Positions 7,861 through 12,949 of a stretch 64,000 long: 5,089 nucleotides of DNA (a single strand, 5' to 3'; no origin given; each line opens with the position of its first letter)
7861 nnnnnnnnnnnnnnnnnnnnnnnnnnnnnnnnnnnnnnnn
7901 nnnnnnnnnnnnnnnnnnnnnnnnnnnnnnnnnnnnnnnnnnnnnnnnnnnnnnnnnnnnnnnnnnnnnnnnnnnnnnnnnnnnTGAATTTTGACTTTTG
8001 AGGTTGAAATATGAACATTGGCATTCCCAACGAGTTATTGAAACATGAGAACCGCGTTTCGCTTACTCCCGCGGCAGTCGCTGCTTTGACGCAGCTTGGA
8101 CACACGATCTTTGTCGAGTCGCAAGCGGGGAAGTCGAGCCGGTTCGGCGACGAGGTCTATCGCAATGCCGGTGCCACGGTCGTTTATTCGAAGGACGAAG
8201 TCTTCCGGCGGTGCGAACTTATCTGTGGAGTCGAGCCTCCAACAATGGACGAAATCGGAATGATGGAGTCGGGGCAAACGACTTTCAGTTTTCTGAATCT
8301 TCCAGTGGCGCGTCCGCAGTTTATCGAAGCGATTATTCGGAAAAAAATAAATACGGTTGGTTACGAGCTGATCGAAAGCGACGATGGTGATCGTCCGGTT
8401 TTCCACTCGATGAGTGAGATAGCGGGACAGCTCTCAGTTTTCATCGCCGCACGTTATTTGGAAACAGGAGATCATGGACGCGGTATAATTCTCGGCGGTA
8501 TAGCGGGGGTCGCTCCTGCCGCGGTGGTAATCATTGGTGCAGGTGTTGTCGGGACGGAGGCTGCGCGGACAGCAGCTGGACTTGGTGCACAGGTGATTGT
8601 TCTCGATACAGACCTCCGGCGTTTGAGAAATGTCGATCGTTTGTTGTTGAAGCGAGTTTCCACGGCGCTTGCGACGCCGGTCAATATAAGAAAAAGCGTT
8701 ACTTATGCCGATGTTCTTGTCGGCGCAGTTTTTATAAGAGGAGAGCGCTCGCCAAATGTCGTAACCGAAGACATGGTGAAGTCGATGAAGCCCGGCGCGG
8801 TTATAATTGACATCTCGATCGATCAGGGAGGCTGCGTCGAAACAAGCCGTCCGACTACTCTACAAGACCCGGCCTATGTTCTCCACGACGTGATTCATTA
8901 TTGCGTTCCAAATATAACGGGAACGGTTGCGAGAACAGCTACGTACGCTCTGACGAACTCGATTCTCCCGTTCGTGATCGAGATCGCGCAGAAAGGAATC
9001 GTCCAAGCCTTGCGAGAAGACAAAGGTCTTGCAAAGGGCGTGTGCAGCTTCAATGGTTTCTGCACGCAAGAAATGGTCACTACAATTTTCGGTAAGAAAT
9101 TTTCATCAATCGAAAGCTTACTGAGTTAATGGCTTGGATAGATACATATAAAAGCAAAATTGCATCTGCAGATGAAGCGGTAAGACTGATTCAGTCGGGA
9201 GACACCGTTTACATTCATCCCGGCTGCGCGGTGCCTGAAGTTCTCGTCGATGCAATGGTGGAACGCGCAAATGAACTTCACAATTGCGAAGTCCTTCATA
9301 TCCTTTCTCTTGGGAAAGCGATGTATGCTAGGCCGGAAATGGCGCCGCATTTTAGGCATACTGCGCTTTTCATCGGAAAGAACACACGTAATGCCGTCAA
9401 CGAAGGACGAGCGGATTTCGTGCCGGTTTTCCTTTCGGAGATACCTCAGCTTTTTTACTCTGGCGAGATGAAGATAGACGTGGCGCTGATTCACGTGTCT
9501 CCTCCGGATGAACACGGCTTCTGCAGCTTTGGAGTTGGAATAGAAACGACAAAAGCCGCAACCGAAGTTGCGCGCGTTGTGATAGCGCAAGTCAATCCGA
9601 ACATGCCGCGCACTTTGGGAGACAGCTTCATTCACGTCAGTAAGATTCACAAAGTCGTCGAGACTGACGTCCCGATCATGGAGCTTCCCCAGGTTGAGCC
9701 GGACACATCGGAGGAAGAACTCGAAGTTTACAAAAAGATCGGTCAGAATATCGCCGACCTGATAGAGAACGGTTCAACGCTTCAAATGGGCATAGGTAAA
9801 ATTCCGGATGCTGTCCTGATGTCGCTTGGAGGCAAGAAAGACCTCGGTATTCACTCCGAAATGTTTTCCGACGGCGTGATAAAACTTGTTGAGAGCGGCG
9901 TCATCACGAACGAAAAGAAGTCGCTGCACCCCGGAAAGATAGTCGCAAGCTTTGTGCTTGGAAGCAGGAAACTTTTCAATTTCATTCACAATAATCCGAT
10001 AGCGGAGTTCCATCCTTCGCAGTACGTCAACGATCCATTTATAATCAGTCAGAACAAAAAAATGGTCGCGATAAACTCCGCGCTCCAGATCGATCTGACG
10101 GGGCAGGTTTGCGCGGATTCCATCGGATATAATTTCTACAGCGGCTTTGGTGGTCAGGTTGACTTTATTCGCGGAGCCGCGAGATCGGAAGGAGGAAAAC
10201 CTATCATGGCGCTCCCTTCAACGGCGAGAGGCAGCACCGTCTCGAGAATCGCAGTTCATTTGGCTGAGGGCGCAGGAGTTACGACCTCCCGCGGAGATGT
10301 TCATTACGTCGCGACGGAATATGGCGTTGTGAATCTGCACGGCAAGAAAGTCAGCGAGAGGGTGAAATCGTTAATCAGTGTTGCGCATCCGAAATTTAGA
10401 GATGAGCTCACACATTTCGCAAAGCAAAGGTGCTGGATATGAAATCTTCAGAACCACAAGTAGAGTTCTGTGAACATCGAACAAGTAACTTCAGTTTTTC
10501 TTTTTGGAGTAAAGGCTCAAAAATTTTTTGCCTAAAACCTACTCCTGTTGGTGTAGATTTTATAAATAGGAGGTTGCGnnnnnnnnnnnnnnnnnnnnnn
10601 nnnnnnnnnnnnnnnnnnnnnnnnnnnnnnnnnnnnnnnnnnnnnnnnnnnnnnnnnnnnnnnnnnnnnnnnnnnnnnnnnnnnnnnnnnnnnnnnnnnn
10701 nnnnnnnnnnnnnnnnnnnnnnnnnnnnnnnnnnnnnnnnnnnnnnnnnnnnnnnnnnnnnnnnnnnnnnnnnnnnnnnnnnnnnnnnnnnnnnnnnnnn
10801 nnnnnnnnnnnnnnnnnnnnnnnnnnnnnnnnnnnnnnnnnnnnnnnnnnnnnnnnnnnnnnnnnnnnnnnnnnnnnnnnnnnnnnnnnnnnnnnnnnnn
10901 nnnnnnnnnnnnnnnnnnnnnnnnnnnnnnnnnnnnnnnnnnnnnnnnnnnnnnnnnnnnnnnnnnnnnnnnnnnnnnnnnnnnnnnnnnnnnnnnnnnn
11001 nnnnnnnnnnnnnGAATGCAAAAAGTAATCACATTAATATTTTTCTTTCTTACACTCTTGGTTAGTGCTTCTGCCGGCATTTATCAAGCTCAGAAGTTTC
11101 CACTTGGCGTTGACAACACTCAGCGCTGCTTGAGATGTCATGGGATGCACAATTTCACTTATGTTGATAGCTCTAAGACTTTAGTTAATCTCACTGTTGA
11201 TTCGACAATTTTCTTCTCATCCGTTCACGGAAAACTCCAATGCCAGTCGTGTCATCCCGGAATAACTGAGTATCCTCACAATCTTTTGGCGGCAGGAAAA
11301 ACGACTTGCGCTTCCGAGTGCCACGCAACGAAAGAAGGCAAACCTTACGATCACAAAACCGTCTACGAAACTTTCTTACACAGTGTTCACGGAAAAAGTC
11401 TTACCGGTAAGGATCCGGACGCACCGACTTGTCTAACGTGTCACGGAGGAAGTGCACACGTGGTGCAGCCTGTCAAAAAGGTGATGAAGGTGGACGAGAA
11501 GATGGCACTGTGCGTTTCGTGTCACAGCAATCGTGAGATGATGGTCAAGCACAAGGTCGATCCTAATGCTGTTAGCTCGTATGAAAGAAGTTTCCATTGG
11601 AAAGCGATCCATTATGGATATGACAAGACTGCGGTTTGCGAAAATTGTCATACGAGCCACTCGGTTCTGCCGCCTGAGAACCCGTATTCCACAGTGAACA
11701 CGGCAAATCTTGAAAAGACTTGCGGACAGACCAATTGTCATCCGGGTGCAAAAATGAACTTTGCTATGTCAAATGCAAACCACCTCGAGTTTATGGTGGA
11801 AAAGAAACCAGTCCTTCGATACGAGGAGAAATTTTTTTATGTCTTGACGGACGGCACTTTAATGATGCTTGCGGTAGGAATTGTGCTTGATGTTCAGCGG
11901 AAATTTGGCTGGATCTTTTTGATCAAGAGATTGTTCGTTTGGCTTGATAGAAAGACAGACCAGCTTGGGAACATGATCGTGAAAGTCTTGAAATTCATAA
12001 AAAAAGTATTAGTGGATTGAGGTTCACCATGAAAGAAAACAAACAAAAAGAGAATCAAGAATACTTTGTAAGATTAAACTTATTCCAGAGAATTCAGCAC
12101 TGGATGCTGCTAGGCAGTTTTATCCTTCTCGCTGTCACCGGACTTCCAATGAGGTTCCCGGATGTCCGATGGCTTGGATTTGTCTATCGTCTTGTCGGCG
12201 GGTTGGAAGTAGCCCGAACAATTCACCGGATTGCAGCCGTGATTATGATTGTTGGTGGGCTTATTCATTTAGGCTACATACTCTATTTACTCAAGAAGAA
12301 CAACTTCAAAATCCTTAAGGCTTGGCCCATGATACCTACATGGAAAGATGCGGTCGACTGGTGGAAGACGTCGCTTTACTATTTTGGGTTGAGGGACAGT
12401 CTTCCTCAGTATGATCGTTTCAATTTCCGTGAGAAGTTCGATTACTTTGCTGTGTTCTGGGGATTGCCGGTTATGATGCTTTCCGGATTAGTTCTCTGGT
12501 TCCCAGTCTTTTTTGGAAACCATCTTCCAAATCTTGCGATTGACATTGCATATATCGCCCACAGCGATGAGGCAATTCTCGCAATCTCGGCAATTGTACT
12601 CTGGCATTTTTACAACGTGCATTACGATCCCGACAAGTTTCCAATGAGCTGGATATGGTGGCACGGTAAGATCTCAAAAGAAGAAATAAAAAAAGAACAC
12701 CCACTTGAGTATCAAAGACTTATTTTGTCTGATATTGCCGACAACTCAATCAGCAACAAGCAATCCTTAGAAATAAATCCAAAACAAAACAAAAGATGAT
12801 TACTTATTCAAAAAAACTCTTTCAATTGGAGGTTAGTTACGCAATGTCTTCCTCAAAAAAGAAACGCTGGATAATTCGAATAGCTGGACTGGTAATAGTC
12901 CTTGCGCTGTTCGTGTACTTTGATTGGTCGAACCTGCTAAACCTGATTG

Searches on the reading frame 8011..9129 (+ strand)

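Call 74: search_protein_families(library=pfam, proteins=[window:8011-9129:+], max_evalue=0.001)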
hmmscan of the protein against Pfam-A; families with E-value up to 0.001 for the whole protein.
window:8011-9129:+ (372 aa): 6 families
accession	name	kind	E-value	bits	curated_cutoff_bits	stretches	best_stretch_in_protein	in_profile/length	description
PF01262.27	AlaDh_PNT_C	-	4.3e-74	249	23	1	142-353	1-213/214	Alanine dehydrogenase/PNT, C-terminal domain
PF05222.21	AlaDh_PNT_N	-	4.4e-37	127.8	30.4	1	4-138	1-136/136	Alanine dehydrogenase/PNT, N-terminal domain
PF02826.25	2-Hacid_dh_C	-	2.9e-08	33.8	25.1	1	170-269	37-127/178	D-isomer specific 2-hydroxyacid dehydrogenase, NAD binding domain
PF07992.20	Pyr_redox_2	-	2.7e-06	27.5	26.1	1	168-222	141-195/291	Pyridine nucleotide-disulphide oxidoreductase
PF00070.33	Pyr_redox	-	2.7e-05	25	22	1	172-220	2-50/82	Pyridine nucleotide-disulphide oxidoreductase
PF01134.28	GIDA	-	0.00063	19.3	22.1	0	172-204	2-34/391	Glucose inhibited division protein A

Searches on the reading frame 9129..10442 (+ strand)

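Call 74: search_protein_families(library=pfam, proteins=[window:9129-10442:+], max_evalue=0.001)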
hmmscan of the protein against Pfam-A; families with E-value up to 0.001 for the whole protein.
window:9129-10442:+ (437 aa): 3 families
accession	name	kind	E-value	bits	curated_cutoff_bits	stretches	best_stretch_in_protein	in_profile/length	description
PF13336.12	AcetylCoA_hyd_C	-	4.7e-65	218.7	23.7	1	278-429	1-152/154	Acetyl-CoA hydrolase/transferase C-terminal domain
PF02550.21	AcetylCoA_hydro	-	1.4e-34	120.3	24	1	7-184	5-197/198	Acetyl-CoA hydrolase/transferase N-terminal domain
PF00455.28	DeoRC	-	0.0008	19.8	31.8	0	8-38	4-34/160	DeoR C terminal sensor domain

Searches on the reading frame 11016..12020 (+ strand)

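Call 74: search_protein_families(library=pfam, proteins=[window:11016-12020:+], max_evalue=0.001)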
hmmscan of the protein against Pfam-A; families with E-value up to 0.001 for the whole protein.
window:11016-12020:+ (334 aa): 3 families
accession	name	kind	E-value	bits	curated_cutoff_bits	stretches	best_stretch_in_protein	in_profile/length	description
PF14522.11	Cytochrome_C7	-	2.4e-06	27.7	24.8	0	122-176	5-54/67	Cytochrome c7 and related cytochrome c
PF14537.11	Cytochrom_c3_2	-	8.2e-06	26.6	25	0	138-242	8-78/79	Cytochrome c3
PF09699.15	Paired_CXXCH_1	-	2.1e-05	24.6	20.6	0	138-173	8-39/41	Doubled CXXCH motif (Paired_CXXCH_1)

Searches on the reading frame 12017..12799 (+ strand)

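Call 74: search_protein_families(library=pfam, proteins=[window:12017-12799:+], max_evalue=0.001)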
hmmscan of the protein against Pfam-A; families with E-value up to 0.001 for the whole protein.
window:12017-12799:+ (260 aa): 2 families
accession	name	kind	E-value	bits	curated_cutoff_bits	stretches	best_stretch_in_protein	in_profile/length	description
PF01292.26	Ni_hydr_CYTB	-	1.5e-14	54.6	30.1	1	20-199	2-160/179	Prokaryotic cytochrome b561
PF14358.11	DUF4405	-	2e-06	28.7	26.7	1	28-87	3-64/66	Domain of unknown function (DUF4405)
